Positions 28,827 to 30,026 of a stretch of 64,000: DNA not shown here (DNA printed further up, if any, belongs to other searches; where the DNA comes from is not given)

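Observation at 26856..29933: Stand-alone tandem-TIR / Sel1 / TPR protein inserted between housekeeping operons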

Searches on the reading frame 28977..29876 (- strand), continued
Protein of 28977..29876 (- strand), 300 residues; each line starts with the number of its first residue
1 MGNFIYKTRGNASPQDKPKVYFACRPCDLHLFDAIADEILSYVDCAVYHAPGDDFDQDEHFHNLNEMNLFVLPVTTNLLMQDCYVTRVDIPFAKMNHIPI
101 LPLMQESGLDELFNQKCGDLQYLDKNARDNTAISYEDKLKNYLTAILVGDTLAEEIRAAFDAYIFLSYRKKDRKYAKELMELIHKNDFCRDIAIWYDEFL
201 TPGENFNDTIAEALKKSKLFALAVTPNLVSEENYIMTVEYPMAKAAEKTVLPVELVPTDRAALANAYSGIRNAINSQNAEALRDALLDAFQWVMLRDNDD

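Call 56: fold_search(model_id=the predicted structure, library=pdb)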
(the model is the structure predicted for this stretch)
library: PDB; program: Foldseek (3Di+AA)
matches with E <= 10: 1705; with E <= 0.001: 7
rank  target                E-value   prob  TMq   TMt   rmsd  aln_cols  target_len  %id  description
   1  9bsl_W                5.3e-05  0.99  0.28  0.22  16.7       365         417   13  45SRbgA particle in complex with RbgA and YphC. Class A (released 2024-12-25)
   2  9ugj_B                3.1e-04  1.00  0.31  0.59   5.0       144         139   16  Structure of SARM1 bound to SIR3-ADPR (released 2026-02-18)
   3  7djt_A                6.4e-04  1.00  0.31  0.16  11.5       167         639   17  Human SARM1 inhibitory state bounded with inhibitor dHNN (released 2021-05-19)
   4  4dcs                  7.2e-04  0.98  0.31  0.24  16.9       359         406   11  Crystal Structure of B. subtilis EngA in complex with sulfate ion and GDP (released 2012-11-14)
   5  9m0t                  7.6e-04  0.69  0.21  0.19  20.7       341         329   12  Crystal structure of Glyoxylate/Hydroxypyruvate Reductase in complex from Bacillus subtilis with formate at near-atomic  (released 2026-01-21)
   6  7uxu_A                8.6e-04  1.00  0.35  0.73   3.0       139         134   19  CryoEM structure of the TIR domain from AbTir in complex with 3AD (released 2022-09-07)
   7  4xyl_A                8.6e-04  0.91  0.27  0.19  17.0       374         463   12  Ca. Korarchaeum cryptofilum ACD1 in complex with coenzyme A (released 2016-01-27)
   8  9y43_A                1.0e-03  0.96  0.28  0.14  16.1       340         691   10  3-hydroxypropionyl-CoA Synthetase (ADP-forming) from Nitrosopumilus maritimus. (released 2025-10-01)
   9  7uwg_A                1.5e-03  1.00  0.30  0.58   5.2       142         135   18  The crystal structure of the TIR domain-containing protein from Acinetobacter baumannii (AbTir) (released 2022-09-07)
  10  6zfx_A                1.5e-03  1.00  0.33  0.17  13.6       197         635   13  hSARM1 GraFix-ed (released 2020-11-18)
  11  9ugj_F                1.6e-03  1.00  0.33  0.67   4.0       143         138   14  Structure of SARM1 bound to SIR3-ADPR (released 2026-02-18)
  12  9mw2_B                1.7e-03  1.00  0.33  0.65   4.0       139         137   16  Structure of SARM1 TIR domain bound to G6831 (released 2026-02-04)
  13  6o0u_A                1.7e-03  1.00  0.31  0.59   4.6       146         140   16  Crystal structure of the TIR domain H685A mutant from human SARM1 (released 2019-09-04)
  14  9mw2_A                1.9e-03  1.00  0.33  0.67   4.0       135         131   17  Structure of SARM1 TIR domain bound to G6831 (released 2026-02-04)
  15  4w8g                  2.4e-03  1.00  0.30  0.65   5.3       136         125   13  Crystal structure of the TIR domain of the Toll-related Receptor TRR-2 from the lower metazoan Hydra magnipapillata (cry (released 2015-09-09)
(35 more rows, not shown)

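Call 57: search_solved_structures(query=A2, max_evalue=1, show_alignments=5)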
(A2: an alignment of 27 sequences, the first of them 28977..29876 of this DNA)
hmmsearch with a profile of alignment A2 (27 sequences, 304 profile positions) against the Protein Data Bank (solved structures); distinct sequences matched with E-value up to 1: 8.
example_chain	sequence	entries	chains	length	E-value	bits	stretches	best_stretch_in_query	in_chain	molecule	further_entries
8g83_A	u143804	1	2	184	0.0027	20.4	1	193-296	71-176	NAD(+) hydrolase AbTIR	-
7uwg_A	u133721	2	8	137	0.0031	20.2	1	193-267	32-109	Molecular chaperone Tir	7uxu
6kp3_A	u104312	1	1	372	0.028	17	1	170-218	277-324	Programmed cell death 6-interacting protein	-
5wa1_A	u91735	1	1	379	0.03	17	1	170-218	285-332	Programmed cell death 6-interacting protein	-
2oew_A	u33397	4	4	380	0.03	17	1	170-218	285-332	Programmed cell death 6-interacting protein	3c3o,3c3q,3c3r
5v3r_A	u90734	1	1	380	0.03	17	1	170-218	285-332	Programmed cell death 6-interacting protein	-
7uxr_A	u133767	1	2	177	0.043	16.4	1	194-265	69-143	TIR domain protein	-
2j67_A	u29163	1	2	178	0.18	14.4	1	163-233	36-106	TOLL LIKE RECEPTOR 10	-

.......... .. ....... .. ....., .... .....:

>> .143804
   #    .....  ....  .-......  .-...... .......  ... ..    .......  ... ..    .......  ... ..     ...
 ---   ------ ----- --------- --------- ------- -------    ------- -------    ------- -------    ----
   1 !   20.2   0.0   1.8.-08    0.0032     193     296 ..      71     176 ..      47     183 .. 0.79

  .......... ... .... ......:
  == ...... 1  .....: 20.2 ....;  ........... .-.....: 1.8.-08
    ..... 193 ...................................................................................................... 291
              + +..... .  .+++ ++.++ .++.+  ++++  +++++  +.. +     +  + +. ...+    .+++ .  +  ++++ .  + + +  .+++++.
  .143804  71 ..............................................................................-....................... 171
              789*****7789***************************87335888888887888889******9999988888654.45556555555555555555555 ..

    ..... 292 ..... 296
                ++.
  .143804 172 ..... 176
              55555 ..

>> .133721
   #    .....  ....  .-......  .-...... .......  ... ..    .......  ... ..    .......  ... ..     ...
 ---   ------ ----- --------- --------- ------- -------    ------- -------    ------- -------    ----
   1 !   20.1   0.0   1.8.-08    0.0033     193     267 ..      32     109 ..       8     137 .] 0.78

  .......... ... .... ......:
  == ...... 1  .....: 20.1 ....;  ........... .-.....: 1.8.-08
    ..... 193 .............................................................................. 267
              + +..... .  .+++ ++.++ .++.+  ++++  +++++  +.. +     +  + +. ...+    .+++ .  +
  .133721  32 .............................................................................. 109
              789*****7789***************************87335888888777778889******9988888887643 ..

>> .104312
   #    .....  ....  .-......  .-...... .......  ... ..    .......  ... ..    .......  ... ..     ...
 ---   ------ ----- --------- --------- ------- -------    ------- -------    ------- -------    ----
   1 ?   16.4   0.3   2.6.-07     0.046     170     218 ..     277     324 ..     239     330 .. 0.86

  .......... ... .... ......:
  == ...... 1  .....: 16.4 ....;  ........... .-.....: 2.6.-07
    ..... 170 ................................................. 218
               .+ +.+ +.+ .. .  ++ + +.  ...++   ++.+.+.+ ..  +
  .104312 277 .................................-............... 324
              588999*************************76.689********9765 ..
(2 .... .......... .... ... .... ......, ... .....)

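Call 73: search_dna_similar(query=window:28977-29876:-, collection=plasmids, mode=protein, max_evalue=0.001, max_rows=15)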
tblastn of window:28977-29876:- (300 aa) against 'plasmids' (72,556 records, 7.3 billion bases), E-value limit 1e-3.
Records with a match: 1; places in all: 1; records where one place covers at least 80% of the query: 0.
Best place of each record, by identity: <60% 1.
By first word of the organism name: Candidatus 1.
By predicted mobility (MOB-suite, as given by PLSDB): non-mobilizable 1.
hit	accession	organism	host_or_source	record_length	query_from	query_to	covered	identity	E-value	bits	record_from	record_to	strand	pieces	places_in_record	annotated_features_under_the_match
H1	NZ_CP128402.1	Candidatus Chlorohelix allophototropha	Single colony of Candidatus Chlorohelix ...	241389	112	267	52%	25.4%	5e-5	52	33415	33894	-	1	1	TIR domain-containing protein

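Call 74: search_dna_similar(query=window:28977-29876:-, collection=phages, mode=protein, max_evalue=0.001, max_rows=15)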
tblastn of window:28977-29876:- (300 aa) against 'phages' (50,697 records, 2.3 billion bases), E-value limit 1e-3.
No match.

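Call 77: search_protein_families(library=padloc, alignment_id=A3, max_evalue=1e-10)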
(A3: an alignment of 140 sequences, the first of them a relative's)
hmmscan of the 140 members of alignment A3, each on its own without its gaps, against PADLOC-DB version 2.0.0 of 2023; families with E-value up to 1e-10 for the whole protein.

A. member 1, L105:200-643:+ (148 aa): 0 families

B. families by the number of members that match (of 140 scanned): 32 families (the first 25 are shown)
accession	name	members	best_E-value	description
PDLC04135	mad3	5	3.2e-71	mads_3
PDLC02903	pVip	2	8.8e-17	Viperins not associated with kinases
PDLC04138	mad6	1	3.2e-42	mads_6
PDLC04042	PD-T4-6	1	2.4e-28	-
PDLC04140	mad8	1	3.7e-28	mads_8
PDLC03920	MkoA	1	1.9e-26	-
PDLC04053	PD-T4-6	1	2.8e-26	-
PDLC04047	PD-T4-6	1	9.5e-25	-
PDLC04054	PD-T4-6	1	6.9e-24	-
PDLC04057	PD-T4-6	1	1.5e-21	-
PDLC04055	PD-T4-6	1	6.3e-21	-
PDLC04039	PD-T4-6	1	7.3e-21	-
PDLC04060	PD-T4-6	1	1.8e-19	-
PDLC04044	PD-T4-6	1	1e-18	-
PDLC04043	PD-T4-6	1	4.3e-18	-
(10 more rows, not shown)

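Call 78: search_protein_families(library=pfam, alignment_id=A3, max_evalue=0.00001)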
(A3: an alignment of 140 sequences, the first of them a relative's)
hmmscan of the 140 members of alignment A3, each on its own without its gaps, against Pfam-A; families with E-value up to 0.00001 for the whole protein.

A. member 1, L105:200-643:+ (148 aa): 0 families

B. families by the number of members that match (of 140 scanned): 130 families (the first 25 are shown)
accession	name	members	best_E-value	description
PF00005.33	ABC_tran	5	7.9e-30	ABC transporter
PF13676.11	TIR_2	4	1.2e-18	TIR domain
PF13560.12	HTH_31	4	5.3e-10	Helix-turn-helix domain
PF00664.28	ABC_membrane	3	9.5e-49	ABC transporter transmembrane region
PF00072.30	Response_reg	3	2.3e-28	Response regulator receiver domain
PF01381.28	HTH_3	3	6.8e-14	Helix-turn-helix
PF12728.13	HTH_17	3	9.4e-13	Helix-turn-helix domain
PF13424.12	TPR_12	3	1.7e-12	Tetratricopeptide repeat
PF12844.13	HTH_19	3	2.6e-10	Helix-turn-helix domain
PF02463.25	SMC_N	3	5.9e-08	RecF/RecN/SMC N terminal domain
PF00501.34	AMP-binding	2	3.1e-91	AMP-binding enzyme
PF13306.12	LRR_5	2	5e-76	BspA type Leucine rich repeat region (6 copies)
PF00574.28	CLP_protease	2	1e-51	Clp protease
PF07690.21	MFS_1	2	3.2e-32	Major Facilitator Superfamily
PF01554.23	MatE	2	3.1e-31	MatE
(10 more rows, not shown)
